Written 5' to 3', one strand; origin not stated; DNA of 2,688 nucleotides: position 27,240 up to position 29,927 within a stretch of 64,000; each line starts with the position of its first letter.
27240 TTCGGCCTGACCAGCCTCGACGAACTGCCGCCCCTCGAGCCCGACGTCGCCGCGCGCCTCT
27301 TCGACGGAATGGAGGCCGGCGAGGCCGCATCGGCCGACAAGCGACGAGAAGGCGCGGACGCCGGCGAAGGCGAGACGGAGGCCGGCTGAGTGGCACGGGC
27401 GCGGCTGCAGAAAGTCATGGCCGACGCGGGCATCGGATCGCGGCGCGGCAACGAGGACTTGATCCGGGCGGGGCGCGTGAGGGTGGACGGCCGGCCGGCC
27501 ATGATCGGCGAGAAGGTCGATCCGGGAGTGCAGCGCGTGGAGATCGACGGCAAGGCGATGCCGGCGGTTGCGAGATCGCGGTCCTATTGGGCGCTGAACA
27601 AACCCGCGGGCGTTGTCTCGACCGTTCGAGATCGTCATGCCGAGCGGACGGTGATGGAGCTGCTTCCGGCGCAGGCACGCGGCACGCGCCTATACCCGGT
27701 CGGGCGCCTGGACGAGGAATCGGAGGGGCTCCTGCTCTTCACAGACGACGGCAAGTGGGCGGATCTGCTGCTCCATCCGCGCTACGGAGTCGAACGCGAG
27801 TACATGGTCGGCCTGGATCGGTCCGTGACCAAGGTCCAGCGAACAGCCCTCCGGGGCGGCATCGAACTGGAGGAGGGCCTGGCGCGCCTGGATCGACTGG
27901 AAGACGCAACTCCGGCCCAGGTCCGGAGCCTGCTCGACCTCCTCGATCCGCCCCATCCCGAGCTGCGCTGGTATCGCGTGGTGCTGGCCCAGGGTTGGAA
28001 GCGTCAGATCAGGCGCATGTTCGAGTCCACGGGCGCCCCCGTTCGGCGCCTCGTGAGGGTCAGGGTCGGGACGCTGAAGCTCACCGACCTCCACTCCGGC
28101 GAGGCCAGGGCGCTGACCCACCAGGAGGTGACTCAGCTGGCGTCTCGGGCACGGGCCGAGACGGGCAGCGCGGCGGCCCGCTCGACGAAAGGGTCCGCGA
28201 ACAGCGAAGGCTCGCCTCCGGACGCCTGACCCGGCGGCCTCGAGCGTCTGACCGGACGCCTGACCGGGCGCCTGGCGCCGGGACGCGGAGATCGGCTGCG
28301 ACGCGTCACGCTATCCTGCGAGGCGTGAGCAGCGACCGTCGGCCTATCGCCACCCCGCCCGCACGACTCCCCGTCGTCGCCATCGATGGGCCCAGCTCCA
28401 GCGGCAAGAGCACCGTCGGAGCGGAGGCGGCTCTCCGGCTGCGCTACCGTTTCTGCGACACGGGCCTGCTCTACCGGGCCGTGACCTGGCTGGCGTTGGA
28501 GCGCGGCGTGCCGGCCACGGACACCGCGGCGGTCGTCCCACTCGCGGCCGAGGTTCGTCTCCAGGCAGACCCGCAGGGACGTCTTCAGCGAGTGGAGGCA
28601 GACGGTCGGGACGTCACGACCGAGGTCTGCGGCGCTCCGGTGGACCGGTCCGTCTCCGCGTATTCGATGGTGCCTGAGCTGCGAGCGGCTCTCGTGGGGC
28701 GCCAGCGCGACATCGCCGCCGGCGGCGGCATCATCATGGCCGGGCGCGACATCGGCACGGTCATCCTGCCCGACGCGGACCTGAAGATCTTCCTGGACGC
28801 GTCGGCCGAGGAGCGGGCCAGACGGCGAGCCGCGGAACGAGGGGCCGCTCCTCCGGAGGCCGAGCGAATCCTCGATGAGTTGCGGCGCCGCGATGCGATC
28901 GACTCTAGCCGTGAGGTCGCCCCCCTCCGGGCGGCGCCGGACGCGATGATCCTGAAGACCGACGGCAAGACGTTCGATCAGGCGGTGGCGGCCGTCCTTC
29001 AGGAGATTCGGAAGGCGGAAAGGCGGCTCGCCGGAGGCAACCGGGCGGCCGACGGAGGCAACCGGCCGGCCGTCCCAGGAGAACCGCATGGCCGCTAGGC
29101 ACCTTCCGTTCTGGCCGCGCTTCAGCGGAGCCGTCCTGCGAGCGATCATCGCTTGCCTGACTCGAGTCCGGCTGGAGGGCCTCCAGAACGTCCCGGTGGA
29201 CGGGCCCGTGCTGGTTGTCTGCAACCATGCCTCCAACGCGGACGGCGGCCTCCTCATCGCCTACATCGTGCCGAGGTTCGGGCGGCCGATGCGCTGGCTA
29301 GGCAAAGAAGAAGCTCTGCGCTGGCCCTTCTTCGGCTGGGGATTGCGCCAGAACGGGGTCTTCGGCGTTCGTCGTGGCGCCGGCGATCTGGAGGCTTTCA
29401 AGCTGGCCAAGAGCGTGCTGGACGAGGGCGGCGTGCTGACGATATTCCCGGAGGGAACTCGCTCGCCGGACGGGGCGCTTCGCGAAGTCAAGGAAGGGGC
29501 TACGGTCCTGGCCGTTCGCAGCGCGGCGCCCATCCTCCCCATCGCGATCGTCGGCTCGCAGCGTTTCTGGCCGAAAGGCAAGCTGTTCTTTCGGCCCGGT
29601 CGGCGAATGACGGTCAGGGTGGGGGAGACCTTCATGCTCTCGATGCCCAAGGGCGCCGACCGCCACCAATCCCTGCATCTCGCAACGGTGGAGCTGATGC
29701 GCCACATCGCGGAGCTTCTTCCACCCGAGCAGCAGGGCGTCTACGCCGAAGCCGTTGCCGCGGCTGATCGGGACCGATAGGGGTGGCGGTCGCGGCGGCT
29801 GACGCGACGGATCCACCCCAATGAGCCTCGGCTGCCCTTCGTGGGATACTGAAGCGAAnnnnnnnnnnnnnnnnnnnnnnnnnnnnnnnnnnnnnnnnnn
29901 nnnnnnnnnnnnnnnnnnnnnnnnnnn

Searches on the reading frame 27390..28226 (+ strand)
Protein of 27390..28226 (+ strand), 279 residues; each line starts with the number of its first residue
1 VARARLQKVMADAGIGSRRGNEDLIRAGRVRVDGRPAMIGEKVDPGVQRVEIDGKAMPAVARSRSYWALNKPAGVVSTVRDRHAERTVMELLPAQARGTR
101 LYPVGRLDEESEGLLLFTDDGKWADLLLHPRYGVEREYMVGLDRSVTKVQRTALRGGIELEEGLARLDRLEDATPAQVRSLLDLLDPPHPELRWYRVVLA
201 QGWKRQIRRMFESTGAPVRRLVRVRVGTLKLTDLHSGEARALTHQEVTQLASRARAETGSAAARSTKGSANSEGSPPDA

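Call 47: search_protein_families(library=pfam, max_evalue=0.001, proteins=[window:27390-28226:+])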
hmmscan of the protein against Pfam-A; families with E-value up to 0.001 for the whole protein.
window:27390-28226:+ (279 aa): 2 families
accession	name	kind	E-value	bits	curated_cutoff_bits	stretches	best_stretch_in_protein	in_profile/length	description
PF00849.27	PseudoU_synth_2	-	4.7e-21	76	26.8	1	66-213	2-152/152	RNA pseudouridylate synthase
PF01479.30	S4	-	2.3e-08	34.1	22.8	1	5-46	2-45/48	S4 domain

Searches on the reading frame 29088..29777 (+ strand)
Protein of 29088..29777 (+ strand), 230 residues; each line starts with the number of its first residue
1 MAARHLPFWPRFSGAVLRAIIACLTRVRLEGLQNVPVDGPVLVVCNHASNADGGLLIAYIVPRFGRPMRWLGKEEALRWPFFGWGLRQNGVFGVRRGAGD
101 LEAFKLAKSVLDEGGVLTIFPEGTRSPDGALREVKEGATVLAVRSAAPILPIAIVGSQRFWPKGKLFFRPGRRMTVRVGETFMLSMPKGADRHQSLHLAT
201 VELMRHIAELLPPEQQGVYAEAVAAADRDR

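Call 47: search_protein_families(library=pfam, max_evalue=0.001, proteins=[window:29088-29777:+])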
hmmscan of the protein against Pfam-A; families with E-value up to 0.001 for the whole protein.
window:29088-29777:+ (230 aa): 1 family
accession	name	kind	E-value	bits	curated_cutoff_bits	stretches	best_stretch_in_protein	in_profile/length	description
PF01553.26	Acyltransferase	-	2.9e-26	92.3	23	1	26-154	1-131/132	Acyltransferase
